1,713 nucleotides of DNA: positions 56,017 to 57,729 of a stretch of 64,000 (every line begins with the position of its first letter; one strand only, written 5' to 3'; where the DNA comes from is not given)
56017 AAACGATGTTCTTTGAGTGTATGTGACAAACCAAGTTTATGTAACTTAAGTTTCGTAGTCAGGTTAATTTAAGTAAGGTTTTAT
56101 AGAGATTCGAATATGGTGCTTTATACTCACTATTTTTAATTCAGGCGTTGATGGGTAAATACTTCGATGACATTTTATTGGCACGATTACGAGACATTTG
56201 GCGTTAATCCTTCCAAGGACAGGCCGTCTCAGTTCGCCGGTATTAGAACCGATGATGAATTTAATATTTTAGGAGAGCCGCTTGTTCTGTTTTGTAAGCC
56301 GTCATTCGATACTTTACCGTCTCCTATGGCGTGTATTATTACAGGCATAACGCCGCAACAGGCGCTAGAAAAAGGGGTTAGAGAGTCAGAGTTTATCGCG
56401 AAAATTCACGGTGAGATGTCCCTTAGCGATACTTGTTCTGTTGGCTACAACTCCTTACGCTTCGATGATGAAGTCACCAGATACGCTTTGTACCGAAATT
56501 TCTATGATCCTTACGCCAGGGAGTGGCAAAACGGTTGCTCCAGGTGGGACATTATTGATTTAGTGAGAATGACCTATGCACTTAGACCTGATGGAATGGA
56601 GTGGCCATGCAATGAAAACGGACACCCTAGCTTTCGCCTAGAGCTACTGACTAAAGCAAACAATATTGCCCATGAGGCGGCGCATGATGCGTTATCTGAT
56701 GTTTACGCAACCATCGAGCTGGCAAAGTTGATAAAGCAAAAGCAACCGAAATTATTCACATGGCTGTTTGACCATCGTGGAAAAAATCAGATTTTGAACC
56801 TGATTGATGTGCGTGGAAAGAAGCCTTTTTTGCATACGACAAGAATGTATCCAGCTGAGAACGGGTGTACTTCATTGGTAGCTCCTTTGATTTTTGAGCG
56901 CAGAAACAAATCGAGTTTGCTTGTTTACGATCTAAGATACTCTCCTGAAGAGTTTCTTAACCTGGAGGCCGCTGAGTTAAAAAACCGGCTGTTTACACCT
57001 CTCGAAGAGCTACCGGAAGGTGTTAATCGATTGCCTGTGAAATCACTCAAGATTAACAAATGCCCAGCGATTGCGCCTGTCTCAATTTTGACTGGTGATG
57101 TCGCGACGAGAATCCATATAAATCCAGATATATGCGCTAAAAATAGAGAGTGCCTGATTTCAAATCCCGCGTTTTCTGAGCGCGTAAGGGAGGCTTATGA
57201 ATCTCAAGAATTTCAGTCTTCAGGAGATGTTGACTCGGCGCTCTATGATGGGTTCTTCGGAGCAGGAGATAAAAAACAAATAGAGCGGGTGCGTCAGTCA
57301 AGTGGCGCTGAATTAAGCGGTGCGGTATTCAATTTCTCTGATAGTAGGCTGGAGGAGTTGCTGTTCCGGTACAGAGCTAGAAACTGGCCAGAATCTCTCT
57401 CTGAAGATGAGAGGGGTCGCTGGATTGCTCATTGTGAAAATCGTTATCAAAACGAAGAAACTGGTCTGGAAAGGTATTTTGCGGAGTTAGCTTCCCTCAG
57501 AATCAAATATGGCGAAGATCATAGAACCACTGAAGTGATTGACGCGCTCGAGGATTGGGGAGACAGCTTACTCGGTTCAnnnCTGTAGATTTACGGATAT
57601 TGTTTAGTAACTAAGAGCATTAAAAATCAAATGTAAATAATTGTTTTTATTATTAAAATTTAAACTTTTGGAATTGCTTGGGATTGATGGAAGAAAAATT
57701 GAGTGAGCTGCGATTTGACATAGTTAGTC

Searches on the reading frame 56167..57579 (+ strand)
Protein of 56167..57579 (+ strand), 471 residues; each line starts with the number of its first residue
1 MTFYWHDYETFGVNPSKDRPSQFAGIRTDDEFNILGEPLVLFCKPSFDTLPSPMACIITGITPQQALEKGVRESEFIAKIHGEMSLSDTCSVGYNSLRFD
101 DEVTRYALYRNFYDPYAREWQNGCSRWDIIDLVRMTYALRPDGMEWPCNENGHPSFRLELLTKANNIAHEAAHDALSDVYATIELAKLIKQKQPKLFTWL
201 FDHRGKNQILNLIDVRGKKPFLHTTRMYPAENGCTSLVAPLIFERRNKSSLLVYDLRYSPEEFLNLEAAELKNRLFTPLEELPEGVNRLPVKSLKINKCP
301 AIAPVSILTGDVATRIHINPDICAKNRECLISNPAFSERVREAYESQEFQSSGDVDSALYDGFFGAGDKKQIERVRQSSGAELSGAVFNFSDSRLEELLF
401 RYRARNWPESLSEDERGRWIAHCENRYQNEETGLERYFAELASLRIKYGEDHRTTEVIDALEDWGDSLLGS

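Call 4: search_protein_families(library=pfam, proteins=[window:56167-57579:+], max_evalue=1)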
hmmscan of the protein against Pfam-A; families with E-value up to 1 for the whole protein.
window:56167-57579:+ (471 aa): 3 families
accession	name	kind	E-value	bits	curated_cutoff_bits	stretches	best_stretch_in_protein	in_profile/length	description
PF08411.15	Exonuc_X-T_C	-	2.1e-85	286.5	27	1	204-466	1-268/269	Exonuclease C-terminal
PF00929.31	RNase_T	-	1e-20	75.4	24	1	5-185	2-163/164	Exonuclease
PF04530.17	Viral_Beta_CD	-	0.23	12.2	23.4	1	430-465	79-114/123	Viral Beta C/D like family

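Call 72: list_cluster_members(proteins=[P0001, P0011, window:56167-57579:+, window:58017-59036:+, P0005, P0020])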
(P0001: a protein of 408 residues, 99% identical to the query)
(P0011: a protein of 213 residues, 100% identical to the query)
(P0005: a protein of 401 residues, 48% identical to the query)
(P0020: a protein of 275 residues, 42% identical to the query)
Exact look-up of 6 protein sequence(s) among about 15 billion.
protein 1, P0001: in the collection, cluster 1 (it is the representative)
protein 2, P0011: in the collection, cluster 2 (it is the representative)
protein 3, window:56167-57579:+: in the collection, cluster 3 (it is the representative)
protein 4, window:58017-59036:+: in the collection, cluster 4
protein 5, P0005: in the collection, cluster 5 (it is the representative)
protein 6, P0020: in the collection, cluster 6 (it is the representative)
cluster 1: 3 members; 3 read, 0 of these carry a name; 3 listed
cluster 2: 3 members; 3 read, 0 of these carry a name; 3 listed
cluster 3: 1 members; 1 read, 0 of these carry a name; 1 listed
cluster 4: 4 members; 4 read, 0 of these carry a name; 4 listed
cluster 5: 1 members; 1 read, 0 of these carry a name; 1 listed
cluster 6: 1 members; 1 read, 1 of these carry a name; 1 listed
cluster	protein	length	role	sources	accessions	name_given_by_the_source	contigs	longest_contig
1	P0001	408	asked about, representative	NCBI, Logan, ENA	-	-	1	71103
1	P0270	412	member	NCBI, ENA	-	-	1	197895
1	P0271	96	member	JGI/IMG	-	-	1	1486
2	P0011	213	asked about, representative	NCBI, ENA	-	-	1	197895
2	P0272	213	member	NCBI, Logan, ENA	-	-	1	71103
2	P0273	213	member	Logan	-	-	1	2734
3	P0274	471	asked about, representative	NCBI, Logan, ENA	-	-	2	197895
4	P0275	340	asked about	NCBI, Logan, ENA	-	-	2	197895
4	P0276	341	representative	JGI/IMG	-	-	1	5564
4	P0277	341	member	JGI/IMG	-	-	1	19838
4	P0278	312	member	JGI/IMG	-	-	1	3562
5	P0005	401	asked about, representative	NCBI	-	-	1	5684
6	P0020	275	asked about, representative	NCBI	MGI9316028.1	MAG: DUF4393 domain-containing protein [bacterium]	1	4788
